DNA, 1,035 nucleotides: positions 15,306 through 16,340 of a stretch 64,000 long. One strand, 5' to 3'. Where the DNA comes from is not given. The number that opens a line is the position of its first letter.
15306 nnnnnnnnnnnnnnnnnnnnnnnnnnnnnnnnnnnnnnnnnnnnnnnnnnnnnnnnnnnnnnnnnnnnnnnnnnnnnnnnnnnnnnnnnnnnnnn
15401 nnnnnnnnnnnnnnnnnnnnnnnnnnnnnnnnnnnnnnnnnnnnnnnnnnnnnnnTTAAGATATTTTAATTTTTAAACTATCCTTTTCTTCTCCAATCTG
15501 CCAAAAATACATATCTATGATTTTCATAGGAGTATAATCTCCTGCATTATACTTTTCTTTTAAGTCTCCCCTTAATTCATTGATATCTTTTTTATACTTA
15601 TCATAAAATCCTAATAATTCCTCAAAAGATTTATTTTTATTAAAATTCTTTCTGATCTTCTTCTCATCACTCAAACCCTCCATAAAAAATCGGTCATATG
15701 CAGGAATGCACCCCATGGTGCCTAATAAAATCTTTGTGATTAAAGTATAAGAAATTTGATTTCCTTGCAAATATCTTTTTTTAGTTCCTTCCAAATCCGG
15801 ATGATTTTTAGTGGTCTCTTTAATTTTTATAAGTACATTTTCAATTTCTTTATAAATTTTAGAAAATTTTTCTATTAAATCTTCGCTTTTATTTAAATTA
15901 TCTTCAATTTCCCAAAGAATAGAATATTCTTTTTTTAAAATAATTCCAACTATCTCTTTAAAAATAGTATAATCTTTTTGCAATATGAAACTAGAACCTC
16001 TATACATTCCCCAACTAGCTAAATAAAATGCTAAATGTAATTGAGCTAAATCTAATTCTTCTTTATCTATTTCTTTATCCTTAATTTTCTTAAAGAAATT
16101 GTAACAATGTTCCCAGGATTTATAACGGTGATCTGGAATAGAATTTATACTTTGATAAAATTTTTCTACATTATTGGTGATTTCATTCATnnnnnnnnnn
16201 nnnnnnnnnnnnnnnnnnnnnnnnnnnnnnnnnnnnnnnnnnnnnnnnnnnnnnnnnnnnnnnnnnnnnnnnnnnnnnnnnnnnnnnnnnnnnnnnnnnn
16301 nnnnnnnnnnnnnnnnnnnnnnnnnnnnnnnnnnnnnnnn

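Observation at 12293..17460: Tightly coupled operon: Cas4-like Fe-S nuclease, unknown 244-aa protein and a PLD::SNF2 fusion helicase; candidate undescribed nuclease-helicase defence module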

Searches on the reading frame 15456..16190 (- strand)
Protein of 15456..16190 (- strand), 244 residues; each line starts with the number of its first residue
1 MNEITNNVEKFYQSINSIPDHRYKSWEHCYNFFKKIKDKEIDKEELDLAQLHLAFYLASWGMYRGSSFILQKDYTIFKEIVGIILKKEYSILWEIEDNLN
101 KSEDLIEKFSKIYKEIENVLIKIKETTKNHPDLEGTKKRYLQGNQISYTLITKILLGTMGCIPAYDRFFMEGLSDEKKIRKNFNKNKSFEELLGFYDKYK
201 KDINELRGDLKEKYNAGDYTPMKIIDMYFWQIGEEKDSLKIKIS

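Call 3: search_protein_families(library=pfam, proteins=[window:15456-16190:-], max_evalue=0.01)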
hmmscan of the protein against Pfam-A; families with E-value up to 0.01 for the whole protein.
window:15456-16190:- (244 aa): 1 family
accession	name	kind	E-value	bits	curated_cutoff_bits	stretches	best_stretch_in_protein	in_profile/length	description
PF06248.19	Zw10_N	-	5e-05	24.3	26.3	1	77-135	8-61/93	Centromere/kinetochore Zw10 N-terminal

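Call 4: search_protein_families(library=padloc, proteins=[window:15456-16190:-], max_evalue=0.01)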
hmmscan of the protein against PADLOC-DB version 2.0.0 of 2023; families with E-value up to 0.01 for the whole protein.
window:15456-16190:- (244 aa): 0 families

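Call 5: search_protein_families(library=ncbifam, proteins=[window:15456-16190:-], max_evalue=0.01)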
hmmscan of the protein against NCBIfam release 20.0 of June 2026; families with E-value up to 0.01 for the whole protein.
window:15456-16190:- (244 aa): 0 families

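Call 10: find_homologous_proteins(query=window:15456-16190:-, max_evalue=0.001)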
Query window:15456-16190:- (244 aa): 6206 proteins with E <= 0.001 among 7053 candidates; the best 120 are listed.
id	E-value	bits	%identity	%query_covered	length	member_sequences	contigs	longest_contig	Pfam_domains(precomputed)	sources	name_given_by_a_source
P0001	9.4e-117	407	99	76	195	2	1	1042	-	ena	-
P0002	3.8e-90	320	64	96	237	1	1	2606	-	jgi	jgi:hypothetical protein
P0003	1.2e-89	318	65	95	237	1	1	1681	-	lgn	-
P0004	6.7e-89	316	64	96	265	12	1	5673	-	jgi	-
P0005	8.4e-89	315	64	95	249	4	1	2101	-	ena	-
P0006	8.9e-88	312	63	95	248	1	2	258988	-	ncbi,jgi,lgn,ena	-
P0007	1.8e-86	308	62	97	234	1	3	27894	-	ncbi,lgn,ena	-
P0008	2.7e-86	307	59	97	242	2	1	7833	-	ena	-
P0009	8.9e-86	305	60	97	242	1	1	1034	-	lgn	-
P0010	1.6e-85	305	62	94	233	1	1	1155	-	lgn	-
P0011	3.4e-85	303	63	98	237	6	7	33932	-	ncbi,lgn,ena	ncbi:MAG: hypothetical protein AABX26_02935 [Nanoarchaeota archaeon]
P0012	7.6e-85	302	61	96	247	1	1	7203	-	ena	-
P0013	1.4e-84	302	64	97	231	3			-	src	-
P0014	2.3e-84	301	62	95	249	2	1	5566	-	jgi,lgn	-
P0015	5.4e-84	300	61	95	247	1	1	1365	-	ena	-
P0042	1.8e-74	268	55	97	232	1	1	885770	-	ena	-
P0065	5.9e-49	185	43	99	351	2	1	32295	-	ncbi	ncbi:MAG: hypothetical protein ACYDEX_05775 [Mobilitalea sp.]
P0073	6.9e-47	178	43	96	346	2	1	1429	-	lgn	-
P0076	1.9e-46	177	45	98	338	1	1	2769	PF24698.2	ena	-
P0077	2.0e-46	177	43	97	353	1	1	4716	-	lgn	-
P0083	4.5e-46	175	44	94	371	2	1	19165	PF24706.2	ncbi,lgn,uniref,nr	ncbi:DUF7669 domain-containing protein [Tepidibacter formicigenes]|uniref:DUF7669 domain-containing 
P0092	1.8e-45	173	41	98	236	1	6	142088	-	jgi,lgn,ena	-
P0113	7.1e-45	171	43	97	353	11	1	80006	-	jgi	jgi:hypothetical protein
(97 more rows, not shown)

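Call 11: search_solved_structures(query=window:15456-16190:-, max_evalue=1)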
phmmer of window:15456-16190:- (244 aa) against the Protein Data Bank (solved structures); distinct sequences matched with E-value up to 1: 3.
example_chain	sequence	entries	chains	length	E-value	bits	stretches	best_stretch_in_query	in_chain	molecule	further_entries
4lto_A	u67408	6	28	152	0.2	14.4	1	56-99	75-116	Ion transport protein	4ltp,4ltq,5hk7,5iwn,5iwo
4ltr_A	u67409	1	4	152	0.28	14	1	56-99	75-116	Ion transport protein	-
5wuq_A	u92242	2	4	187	0.96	12.2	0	71-201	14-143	ECF RNA polymerase sigma factor SigW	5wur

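Call 12: search_protein_families(library=phrogs, proteins=[window:15456-16190:-], max_evalue=0.01)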
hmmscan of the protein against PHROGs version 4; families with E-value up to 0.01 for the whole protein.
window:15456-16190:- (244 aa): 0 families

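Call 13: find_encoding_contigs(protein=P0006, flank=8000, max_places=2)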
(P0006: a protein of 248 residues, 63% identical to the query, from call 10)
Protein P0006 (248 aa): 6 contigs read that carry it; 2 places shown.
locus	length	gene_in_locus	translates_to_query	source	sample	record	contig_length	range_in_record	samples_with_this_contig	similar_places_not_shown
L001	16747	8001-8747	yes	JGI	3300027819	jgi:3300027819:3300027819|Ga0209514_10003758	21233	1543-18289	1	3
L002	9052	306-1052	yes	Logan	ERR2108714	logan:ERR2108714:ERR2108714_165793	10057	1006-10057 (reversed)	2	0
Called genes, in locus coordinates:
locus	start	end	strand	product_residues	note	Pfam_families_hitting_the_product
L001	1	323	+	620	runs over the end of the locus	?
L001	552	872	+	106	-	-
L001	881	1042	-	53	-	-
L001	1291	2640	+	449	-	-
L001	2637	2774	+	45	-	-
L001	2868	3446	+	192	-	PF22600:MTPAP-like_central (weak), PF01909:NTP_transf_2, PF18765:Polbeta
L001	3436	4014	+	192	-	-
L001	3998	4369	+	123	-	-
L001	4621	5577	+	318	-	PF02661:Fic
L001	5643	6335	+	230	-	PF01930:Cas_Cas4 (faint), PF12705:PDDEXK_1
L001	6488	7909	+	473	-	PF04326:SLFN_AlbA_2, PF13749:HATPase_c_4, PF13412:HTH_24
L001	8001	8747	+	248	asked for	-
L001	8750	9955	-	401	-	-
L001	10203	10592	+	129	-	-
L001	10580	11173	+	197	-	-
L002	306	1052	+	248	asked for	-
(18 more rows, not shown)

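Call 14: find_encoding_contigs(protein=P0042, flank=8000, max_places=2)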
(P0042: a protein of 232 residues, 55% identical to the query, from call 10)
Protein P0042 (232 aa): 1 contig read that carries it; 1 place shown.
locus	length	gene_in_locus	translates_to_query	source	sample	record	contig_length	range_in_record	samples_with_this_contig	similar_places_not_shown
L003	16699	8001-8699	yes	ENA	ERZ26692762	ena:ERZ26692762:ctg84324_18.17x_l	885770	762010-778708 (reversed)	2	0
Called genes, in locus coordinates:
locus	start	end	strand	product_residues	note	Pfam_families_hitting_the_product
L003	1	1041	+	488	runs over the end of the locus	PF12161:HsdM_N, PF02384:N6_Mtase, PF01170:UPF0020 (faint), PF07669:Eco57I (weak)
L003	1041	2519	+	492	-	PF12161:HsdM_N, PF02384:N6_Mtase, PF07669:Eco57I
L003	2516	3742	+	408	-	PF01420:Methylase_S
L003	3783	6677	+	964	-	PF00176:SNF2-rel_dom (faint), PF04313:HSDR_N, PF00270:DEAD (weak), PF04851:ResIII, PF18766:SWI2_SNF2, PF22679:T1R_D3-like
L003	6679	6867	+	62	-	-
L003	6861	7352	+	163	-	PF01850:PIN (weak)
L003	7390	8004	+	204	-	PF12705:PDDEXK_1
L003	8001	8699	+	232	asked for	-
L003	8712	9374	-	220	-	PF01170:UPF0020 (faint), PF01555:N6_N4_Mtase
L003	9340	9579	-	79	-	-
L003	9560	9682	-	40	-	-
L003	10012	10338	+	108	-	PF04956:TrbC, PF18895:T4SS_pilin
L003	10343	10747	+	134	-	-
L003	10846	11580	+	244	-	-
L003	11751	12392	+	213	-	PF19590:TrbL_3 (weak)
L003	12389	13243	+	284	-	PF26593:TraC-like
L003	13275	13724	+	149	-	-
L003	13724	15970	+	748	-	PF01935:DUF87, PF12846:AAA_10, PF19044:P-loop_TraG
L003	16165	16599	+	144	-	-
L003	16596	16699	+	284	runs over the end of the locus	-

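Call 15: find_encoding_contigs(protein=P0083, flank=8000, max_places=2)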
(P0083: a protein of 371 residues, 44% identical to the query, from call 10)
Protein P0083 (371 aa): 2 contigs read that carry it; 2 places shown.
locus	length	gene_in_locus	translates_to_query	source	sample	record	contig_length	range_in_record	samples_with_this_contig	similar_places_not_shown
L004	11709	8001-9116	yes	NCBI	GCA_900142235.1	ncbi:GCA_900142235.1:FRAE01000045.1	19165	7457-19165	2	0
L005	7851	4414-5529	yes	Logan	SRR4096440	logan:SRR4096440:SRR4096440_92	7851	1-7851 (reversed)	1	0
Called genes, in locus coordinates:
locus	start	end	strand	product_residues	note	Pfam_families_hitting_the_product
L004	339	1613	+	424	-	PF04055:Radical_SAM, PF12544:LAM_C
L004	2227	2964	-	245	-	PF01610:DDE_Tnp_ISL3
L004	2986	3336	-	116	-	PF14690:Zn_ribbon_ISL3 (weak), PF13542:HTH_Tnp_ISL3 (weak)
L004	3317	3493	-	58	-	-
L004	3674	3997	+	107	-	-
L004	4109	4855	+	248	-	-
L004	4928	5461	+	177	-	-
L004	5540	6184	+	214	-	-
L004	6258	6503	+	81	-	-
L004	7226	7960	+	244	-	PF04250:DUF429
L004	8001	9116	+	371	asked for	PF24706:DUF7669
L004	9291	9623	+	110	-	PF12844:HTH_19, PF01381:HTH_3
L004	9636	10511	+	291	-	PF06114:Peptidase_M78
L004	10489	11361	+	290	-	-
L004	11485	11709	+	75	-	?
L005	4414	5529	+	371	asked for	PF24706:DUF7669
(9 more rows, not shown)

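Call 16: find_encoding_contigs(protein=P0092, flank=8000, max_places=2)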
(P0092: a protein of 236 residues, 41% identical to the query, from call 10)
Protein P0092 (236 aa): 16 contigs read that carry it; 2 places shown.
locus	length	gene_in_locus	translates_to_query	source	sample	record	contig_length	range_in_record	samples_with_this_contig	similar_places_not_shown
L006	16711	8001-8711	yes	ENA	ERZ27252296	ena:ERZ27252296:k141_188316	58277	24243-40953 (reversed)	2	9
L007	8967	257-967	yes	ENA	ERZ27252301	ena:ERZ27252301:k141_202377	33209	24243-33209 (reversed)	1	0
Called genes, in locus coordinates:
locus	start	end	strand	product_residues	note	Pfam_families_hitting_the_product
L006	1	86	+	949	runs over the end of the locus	PF13872:AAA_34 (weak), PF00176:SNF2-rel_dom, PF00270:DEAD (weak), PF00271:Helicase_C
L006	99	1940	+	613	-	PF01555:N6_N4_Mtase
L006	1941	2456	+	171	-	-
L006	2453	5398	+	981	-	PF04851:ResIII, PF00270:DEAD, PF19778:RE_endonuc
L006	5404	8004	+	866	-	PF12705:PDDEXK_1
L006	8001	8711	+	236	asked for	-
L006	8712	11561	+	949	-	PF00580:UvrD-helicase, PF13245:AAA_19, PF13604:AAA_30 (faint), PF13361:UvrD_C, PF13538:UvrD_C_2 (faint), PF12705:PDDEXK_1 (weak)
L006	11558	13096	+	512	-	-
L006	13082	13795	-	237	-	PF01555:N6_N4_Mtase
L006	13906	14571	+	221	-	-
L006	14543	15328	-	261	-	-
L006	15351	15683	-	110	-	PF01870:Hjc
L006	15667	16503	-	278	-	PF00589:Phage_integrase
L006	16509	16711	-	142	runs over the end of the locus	-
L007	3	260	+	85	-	?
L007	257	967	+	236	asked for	-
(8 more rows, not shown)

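Call 20: search_solved_structures(query=A1, max_evalue=10)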
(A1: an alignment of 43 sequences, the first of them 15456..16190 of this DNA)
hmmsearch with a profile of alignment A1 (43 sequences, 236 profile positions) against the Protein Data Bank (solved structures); distinct sequences matched with E-value up to 10: 2.
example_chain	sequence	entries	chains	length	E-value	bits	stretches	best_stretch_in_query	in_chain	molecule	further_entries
4mt5_A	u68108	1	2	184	0.087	15.8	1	158-214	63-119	Mucus binding proteinn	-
1tu3_F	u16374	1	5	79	1.7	11.6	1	80-129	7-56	Rab GTPase binding effector protein 1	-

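Call 22: find_related_loci(query=A1, collection=genome_contigs, flank=10000)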
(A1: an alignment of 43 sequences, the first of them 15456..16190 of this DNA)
Query A1 (244 aa) in genome_contigs; peptide patterns used: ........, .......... (x = any residue, [..] = any of these).
599 stretches matched a pattern (row limit reached: there are more); 582 encode a relative of the query (tblastn E <= 1e-3); the best 80 are kept; 80 distinct loci.
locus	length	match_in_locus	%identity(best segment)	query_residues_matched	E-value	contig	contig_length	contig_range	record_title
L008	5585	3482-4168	61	2-236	1e-90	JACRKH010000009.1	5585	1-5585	MAG: Candidatus Woesearchaeota archaeon isolate NC_groundwater_1850_Pr3_B-0.1um_37_25 SR-2_scaffold_141_347571, whole ge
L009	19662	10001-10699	63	1-239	8e-90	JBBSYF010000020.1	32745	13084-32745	MAG: Nanoarchaeota archaeon isolate H52-bin004_1 H52_bin004_1_000000000020, whole genome shotgun sequence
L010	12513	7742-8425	55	1-235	1e-78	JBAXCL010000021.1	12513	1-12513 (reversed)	MAG: archaeon isolate ELA192 MAG192_21, whole genome shotgun sequence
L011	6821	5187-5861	57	1-234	1e-77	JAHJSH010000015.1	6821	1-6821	MAG: Nanoarchaeota archaeon isolate OS_PC_MetaG.mb.194 OS_PC_MetaG.mb.194_k141_352833, whole genome shotgun sequence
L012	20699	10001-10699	41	1-244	2e-52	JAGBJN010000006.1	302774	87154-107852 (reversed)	MAG: Clostridia bacterium isolate RGIG9176 Water_deer_Reticulum-5__c215, whole genome shotgun sequence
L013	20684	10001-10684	42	1-240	3e-52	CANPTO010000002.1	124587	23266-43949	MAG TPA_asm: uncultured Clostridiaceae bacterium isolate SRR15730537_bin.28_metawrap_v1.3_MAG genome assembly, contig: N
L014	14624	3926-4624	40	1-244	1e-51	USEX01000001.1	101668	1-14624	uncultured Clostridium sp. isolate UMGS1650 genome assembly, contig: NODE_4_length_101668_cov_7.93269, whole genome shot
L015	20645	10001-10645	44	4-233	2e-51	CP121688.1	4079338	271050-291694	Clostridiaceae bacterium 35-E11 chromosome, complete genome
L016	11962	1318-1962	44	4-233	2e-51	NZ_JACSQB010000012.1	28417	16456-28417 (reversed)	Clostridium faecium strain N37 c_000000000051, whole genome shotgun sequence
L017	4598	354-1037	42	1-237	3e-51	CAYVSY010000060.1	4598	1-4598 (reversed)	MAG TPA_asm: uncultured Muribaculaceae bacterium isolate SRP192927_co2_526 genome assembly, contig: NODE_45428_length_45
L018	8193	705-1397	40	1-237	1e-49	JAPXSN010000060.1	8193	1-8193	MAG: Clostridia bacterium isolate binned_ad_9.19 NODE_13040_length_8193_cov_1.357426, whole genome shotgun sequence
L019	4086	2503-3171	39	1-238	5e-49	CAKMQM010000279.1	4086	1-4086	MAG TPA_asm: uncultured Xylanimonas sp. isolate ERR3827323_bin.2_metaWRAP_v1.1_MAG genome assembly, contig: ERZ4768132.2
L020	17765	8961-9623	41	3-236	1e-48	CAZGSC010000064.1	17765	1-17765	MAG TPA_asm: uncultured Chloracidobacterium sp. isolate SRP173033_co1_341 genome assembly, contig: NODE_5925_length_1776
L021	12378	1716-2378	39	1-235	7e-49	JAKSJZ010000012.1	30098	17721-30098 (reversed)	MAG: Bacteroidales bacterium isolate Horse_feces60 MAG060_12, whole genome shotgun sequence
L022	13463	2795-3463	39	2-244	9e-48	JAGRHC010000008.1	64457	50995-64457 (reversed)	MAG: Alphaproteobacteria bacterium isolate HKST-UBA19 2011-04-20_1_(paired)_contig_22681, whole genome shotgun sequence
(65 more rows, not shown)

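Call 27: predict_structure(alignment_id=A1)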
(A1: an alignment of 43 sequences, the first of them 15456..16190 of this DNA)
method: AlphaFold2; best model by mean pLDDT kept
length: 244 residues; sequences in the alignment: 43
mean_pLDDT: 93.6   pTM: 0.92
mean pLDDT of the five models: 93.6, 93.1, 92.6, 92.2, 90.8
residues with pLDDT >= 90: 205; 70-90: 34; 50-70: 5; < 50: 0
segments of 3 or more residues with pLDDT < 50: none
pLDDT, mean of each block of 10 residues (from residue 1): 92 93 95 97 98 95 76 94 98 98 98 98 89 76 87 98 97 94 96 98 97 93 98 95 82
secondary structure, 60 per line:
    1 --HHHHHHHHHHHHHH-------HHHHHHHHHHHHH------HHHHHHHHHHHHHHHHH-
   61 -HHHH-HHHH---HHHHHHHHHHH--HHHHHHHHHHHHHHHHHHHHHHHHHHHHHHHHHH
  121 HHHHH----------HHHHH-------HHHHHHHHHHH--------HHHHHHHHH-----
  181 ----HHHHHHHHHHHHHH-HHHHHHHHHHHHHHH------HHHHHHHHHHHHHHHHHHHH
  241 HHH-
elements in order: H3-16 H24-36 H43-59 H62-65 H67-70 H74-84 H87-125 H136-140 H148-158 H167-175 H185-198 H200-214 H221-243

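Call 32: search_protein_families(library=pfam, alignment_id=A2, max_evalue=0.001)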
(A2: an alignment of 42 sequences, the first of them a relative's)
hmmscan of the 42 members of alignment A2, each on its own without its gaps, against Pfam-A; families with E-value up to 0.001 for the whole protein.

A. member 1, L001:6488-7909:+ (473 aa): 4 families
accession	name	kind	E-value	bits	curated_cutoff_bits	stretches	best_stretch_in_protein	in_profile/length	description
PF04326.19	SLFN_AlbA_2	-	1.9e-19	70.8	25.3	1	14-131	1-117/118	Schlafen, AlbA_2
PF13749.12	HATPase_c_4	-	1.3e-12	48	26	1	305-385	3-86/89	Putative ATP-dependent DNA helicase recG C-terminal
PF13412.12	HTH_24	-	7.4e-09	35.5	21.9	1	416-457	7-48/48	Winged helix-turn-helix DNA-binding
PF08279.18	HTH_11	-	0.00021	21.5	25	1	414-455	2-44/55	HTH domain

B. families by the number of members that match (of 42 scanned): 45 families (the first 25 are shown)
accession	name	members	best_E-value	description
PF04074.18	DUF386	4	8.4e-40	YhcH/YjgK/YiaL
PF12705.13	PDDEXK_1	3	6.9e-29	PD-(D/E)XK nuclease superfamily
PF11867.13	T1RH-like_C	2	2.2e-100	Type I restriction enzyme HindI endonuclease subunit-like, C-terminal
PF18766.7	SWI2_SNF2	2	1.5e-74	SWI2/SNF2 ATPase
PF04313.20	HSDR_N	2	7.2e-43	Type I restriction enzyme R protein N terminus (HSDR_N)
PF22679.2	T1R_D3-like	2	2.5e-26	Type I restriction enzyme subunit R domain 3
PF04851.21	ResIII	2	4.3e-18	Type III restriction enzyme, res subunit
PF00270.35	DEAD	2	1.4e-07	DEAD/DEAH box helicase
PF08279.18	HTH_11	2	9.3e-07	HTH domain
PF00271.37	Helicase_C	2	0.00025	Helicase conserved C-terminal domain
PF01208.23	URO-D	1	5e-138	Uroporphyrinogen decarboxylase (URO-D)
PF00183.23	HSP90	1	4.9e-131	Hsp90 protein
PF00239.26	Resolvase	1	6.7e-45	Resolvase, N terminal domain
PF01863.23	YgjP-like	1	8.5e-44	YgjP-like, metallopeptidase domain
PF14088.11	DUF4268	1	1e-36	Domain of unknown function (DUF4268)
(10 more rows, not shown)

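Call 33: search_protein_families(library=pfam, alignment_id=A3, max_evalue=0.001)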
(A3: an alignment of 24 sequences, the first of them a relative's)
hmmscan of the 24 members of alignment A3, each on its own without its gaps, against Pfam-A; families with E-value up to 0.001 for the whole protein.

A. member 1, L006:8712-11561:+ (949 aa): 7 families
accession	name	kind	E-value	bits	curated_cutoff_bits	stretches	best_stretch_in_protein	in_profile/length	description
PF00580.27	UvrD-helicase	-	2.3e-53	182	23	1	4-358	2-270/271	UvrD/REP helicase N-terminal domain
PF13361.12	UvrD_C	-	3.5e-35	122.5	25.6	2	583-744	236-348/350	UvrD-like helicase C-terminal domain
PF13245.12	AAA_19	-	2.6e-18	67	25.1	1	15-344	11-134/134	AAA domain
PF13538.12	UvrD_C_2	-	2.2e-10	40.7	27.4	1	645-672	2-29/52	UvrD-like helicase C-terminal domain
PF12705.13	PDDEXK_1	-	2.1e-07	31.6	22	1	852-913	112-172/247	PD-(D/E)XK nuclease superfamily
PF13604.12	AAA_30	-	7.9e-07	29.4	27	1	4-67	3-66/191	AAA domain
PF01443.25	Viral_helicase1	-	0.00024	21.4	21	0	19-57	2-36/228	Viral superfamily 1 RNA helicase core domain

B. families by the number of members that match (of 24 scanned): 21 families
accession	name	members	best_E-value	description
PF07728.20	AAA_5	2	1.5e-18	AAA domain (dynein-related subfamily)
PF12774.13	AAA_6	2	1.6e-07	Hydrolytic ATP binding site of dynein motor region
PF00004.35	AAA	2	7.8e-05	ATPase family associated with various cellular activities (AAA)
PF01218.23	Coprogen_oxidas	1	2.6e-122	Coproporphyrinogen III oxidase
PF03747.19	ADP_ribosyl_GH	1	2.6e-63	ADP-ribosylglycohydrolase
PF00580.27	UvrD-helicase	1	2.3e-53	UvrD/REP helicase N-terminal domain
PF13021.12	DUF3885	1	3.1e-35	Domain of unknown function (DUF3885)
PF13361.12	UvrD_C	1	3.5e-35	UvrD-like helicase C-terminal domain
PF22187.2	DUF6946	1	1.3e-18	Domain of unknown function (DUF6946)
PF13245.12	AAA_19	1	2.6e-18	AAA domain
PF22945.2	LEM-3_GIY-YIG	1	1.9e-16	LEM-3-like GIY-YIG domain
PF13391.12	HNH_2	1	5.6e-13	HNH endonuclease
PF00583.31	Acetyltransf_1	1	9.3e-13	Acetyltransferase (GNAT) family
PF13673.13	Acetyltransf_10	1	2e-12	Acetyltransferase (GNAT) domain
PF13508.13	Acetyltransf_7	1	1.3e-11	Acetyltransferase (GNAT) domain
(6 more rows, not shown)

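Call 34: fold_search(model_id=the predicted structure, library=pdb)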
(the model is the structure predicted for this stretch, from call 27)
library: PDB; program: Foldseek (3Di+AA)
matches with E <= 10: 235; with E <= 0.001: 0
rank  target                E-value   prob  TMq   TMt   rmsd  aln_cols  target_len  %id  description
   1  8qae_A                4.5e-01  0.16  0.18  0.19  16.0       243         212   14  X-ray crystal structure of a de novo designed single-chain antiparallel 6-helix alpha-helical barrel, sc-apCC-6-SLLA (released 2024-07-03)
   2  9ng2_H                8.3e-01  0.07  0.14  0.12  25.3       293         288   10  Y20S (Sec18-Sec17-Sec9-Sso1-Snc1) EDTA - Class 4 (released 2025-10-01)
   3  4bne_A                8.7e-01  0.09  0.17  0.14  37.5       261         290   12  Pacsin2 Interacts with Membranes and Actin-Filaments (released 2014-05-14)
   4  6ysl_C                9.1e-01  0.10  0.17  0.17  26.6       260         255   12  Structure of the flagellar MotAB stator complex from Bacillus subtilis (released 2020-08-12)
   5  7u8o_T                1.0e+00  0.07  0.15  0.11  18.9       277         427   12  Structure of porcine V-ATPase with mEAK7 and SidK, Rotary state 2 (released 2022-07-06)
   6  4bne_B                1.1e+00  0.08  0.16  0.14  37.5       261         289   12  Pacsin2 Interacts with Membranes and Actin-Filaments (released 2014-05-14)
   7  7r5k_00               1.2e+00  0.11  0.17  0.08  22.2       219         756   16  Human nuclear pore complex (constricted) (released 2022-06-22)
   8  9sa9_L                1.2e+00  0.08  0.16  0.17  19.5       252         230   13  14-3-3sigma protein binding to macrocycle 2 (released 2026-01-14)
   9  9k83_A                1.3e+00  0.09  0.16  0.18  20.4       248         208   13  Cryo-EM structure of designed zinc-induced filament Fiber-n6-Zn1-HEHE-43 (released 2025-10-29)
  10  6f09_P                1.3e+00  0.09  0.18  0.19  19.6       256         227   12  Binary complex of 14-3-3 zeta with ubiquitin specific protease 8 (USP8) pSer718 peptide (released 2018-03-07)
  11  4tql_B                1.3e+00  0.08  0.16  0.17  29.2       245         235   12  Computationally designed three helix bundle (released 2014-10-15)
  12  6z0c_A                1.4e+00  0.10  0.17  0.19  20.3       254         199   11  Structure of in silico modelled artificial Maquette-3 protein (released 2021-03-17)
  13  9nly_G                1.4e+00  0.06  0.15  0.14  24.1       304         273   11  Y20S (Sec18-Sec17-Sec9-Sso1-Snc1) EDTA - Class 7 (released 2025-10-01)
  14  6z0c_C                1.5e+00  0.07  0.14  0.17  19.0       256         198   12  Structure of in silico modelled artificial Maquette-3 protein (released 2021-03-17)
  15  3tmc_A                1.5e+00  0.08  0.20  0.17  19.6       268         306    9  Bd1817, a HDG"Y"P protein from Bdellovibrio bacteriovorus (released 2011-10-19)
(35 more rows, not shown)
